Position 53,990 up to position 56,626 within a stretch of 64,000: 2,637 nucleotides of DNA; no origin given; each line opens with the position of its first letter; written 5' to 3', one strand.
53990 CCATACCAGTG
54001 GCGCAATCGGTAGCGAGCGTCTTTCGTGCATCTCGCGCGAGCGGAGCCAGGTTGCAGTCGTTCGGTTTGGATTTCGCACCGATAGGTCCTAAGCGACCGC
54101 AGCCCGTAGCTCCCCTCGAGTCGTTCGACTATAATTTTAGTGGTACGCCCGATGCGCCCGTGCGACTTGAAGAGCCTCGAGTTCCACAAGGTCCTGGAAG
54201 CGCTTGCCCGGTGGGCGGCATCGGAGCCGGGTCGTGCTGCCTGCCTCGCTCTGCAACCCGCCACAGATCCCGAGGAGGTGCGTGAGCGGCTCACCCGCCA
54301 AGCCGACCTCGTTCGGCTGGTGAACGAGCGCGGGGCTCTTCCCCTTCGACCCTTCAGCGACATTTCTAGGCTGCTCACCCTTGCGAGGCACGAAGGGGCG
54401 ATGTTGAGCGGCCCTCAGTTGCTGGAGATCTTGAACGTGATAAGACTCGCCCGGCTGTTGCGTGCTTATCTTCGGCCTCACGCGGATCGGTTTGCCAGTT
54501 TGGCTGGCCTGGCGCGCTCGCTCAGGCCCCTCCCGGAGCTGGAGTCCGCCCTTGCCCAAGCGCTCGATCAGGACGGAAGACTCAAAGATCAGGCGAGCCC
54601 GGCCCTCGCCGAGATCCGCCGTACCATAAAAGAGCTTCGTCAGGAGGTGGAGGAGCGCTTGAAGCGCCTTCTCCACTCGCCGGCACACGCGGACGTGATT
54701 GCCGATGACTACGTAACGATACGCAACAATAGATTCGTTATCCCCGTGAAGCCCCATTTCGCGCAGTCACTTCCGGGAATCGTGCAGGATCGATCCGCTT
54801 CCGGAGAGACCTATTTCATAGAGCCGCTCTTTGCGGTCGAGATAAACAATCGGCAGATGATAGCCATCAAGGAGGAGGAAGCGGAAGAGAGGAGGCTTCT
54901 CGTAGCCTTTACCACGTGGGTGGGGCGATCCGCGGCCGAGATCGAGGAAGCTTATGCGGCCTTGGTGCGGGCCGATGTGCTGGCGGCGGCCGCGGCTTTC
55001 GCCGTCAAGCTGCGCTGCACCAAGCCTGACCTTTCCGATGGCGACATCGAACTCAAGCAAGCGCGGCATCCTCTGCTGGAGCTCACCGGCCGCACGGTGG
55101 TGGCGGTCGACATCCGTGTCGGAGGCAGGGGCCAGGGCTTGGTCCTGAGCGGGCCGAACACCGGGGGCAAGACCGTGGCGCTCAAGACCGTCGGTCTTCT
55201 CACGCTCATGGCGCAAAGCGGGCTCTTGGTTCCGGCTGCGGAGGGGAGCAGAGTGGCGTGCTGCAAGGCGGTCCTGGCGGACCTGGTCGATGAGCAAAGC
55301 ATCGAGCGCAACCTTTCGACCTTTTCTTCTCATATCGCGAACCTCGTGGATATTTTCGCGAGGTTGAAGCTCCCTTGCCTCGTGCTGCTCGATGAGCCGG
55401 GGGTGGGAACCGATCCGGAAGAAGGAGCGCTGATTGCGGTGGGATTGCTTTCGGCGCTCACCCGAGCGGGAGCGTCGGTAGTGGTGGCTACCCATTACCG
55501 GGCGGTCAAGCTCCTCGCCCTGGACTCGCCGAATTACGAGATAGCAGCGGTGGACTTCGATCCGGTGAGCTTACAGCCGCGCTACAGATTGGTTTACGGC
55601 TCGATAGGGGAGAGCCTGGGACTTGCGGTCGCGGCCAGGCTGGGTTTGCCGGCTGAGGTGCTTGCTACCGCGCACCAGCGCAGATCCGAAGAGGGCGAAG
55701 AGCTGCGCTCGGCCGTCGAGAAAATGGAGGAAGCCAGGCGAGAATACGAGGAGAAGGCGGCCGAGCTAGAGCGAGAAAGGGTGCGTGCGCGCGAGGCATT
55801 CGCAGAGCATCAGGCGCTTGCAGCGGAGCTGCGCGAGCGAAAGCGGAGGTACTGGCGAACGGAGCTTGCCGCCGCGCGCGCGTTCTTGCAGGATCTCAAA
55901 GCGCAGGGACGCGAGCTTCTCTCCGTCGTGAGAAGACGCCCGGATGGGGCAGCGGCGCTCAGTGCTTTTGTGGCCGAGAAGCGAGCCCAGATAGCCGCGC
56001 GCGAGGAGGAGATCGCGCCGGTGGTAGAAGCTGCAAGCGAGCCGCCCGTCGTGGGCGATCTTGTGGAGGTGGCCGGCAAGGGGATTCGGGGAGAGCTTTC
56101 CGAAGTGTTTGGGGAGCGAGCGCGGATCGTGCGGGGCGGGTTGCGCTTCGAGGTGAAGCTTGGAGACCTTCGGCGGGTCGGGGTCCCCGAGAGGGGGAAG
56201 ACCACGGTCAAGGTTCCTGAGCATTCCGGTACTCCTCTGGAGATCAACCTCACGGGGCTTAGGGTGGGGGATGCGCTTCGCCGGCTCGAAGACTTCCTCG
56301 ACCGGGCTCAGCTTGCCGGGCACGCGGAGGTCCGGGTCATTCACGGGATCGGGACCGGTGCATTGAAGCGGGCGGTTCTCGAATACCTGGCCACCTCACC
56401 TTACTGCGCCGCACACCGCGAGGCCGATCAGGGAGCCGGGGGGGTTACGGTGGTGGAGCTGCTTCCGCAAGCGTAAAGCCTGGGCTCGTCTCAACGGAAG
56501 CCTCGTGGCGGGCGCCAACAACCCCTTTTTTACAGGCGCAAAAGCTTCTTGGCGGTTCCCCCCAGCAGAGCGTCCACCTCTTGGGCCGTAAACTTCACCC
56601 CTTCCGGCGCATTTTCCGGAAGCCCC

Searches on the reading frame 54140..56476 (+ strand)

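Call 9: search_protein_families(library=pfam, proteins=[window:54140-56476:+], max_evalue=0.001)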
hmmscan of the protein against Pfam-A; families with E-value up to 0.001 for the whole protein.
window:54140-56476:+ (778 aa): 4 families
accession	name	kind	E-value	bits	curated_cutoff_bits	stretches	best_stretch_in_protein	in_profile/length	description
PF00488.27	MutS_V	-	1.8e-25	90.5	30.2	1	335-515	2-184/188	MutS domain V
PF01713.27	Smr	-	2.4e-18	66.5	25.7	1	702-774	1-76/77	Smr domain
PF05192.23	MutS_III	-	8.6e-05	23.4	34.1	1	38-285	42-194/194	MutS domain III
PF20297.4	MSSS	-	0.0006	19.9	26.8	0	638-677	1-42/42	MutS2 and Smr-associated SH3 domain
